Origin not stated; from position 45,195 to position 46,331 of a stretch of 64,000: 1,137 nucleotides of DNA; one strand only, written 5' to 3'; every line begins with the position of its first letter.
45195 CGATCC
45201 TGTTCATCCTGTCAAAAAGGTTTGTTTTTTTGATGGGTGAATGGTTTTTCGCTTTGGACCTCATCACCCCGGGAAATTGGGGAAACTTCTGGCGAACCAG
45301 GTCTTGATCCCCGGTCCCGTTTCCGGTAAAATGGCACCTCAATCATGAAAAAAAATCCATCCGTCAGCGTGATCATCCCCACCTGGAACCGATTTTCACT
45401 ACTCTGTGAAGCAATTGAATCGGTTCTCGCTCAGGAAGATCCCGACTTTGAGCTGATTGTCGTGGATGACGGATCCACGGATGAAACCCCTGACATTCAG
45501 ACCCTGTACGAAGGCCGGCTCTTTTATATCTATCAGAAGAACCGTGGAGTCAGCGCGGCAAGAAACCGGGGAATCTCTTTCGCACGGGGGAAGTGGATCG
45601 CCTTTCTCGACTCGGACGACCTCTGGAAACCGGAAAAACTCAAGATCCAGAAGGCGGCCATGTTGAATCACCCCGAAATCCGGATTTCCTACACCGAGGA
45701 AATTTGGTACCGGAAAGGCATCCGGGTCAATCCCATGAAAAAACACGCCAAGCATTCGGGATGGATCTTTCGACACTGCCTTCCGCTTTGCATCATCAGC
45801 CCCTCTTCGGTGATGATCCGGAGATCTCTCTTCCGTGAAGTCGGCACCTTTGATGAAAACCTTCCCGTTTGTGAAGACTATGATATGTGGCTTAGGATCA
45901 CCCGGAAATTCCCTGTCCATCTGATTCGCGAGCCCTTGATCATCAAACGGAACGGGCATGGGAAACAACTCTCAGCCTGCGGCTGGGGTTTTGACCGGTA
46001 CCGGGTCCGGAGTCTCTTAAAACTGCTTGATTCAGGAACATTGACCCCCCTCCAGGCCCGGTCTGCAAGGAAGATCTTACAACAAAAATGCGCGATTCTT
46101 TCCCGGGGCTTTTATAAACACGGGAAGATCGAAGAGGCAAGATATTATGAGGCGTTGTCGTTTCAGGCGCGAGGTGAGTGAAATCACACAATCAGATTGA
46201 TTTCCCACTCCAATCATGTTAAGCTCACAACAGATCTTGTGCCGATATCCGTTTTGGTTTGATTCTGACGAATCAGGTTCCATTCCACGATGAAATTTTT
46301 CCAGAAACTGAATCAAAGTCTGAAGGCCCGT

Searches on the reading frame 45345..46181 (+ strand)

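Call 67: search_protein_families(library=pfam, proteins=[window:45345-46181:+], max_evalue=0.00001)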
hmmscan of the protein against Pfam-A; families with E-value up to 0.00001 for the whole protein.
window:45345-46181:+ (278 aa): 3 families
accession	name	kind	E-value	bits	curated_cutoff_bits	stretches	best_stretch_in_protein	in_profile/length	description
PF00535.33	Glycos_transf_2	-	3.2e-35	122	23.3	1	8-166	1-167/168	Glycosyl transferase family 2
PF10111.15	Glyco_tranf_2_2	-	9.4e-22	78.2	27.3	1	9-191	2-205/276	Glycosyltransferase like family 2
PF13641.12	Glyco_tranf_2_3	-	2.5e-18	67.4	27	1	5-187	1-196/230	Glycosyltransferase like family 2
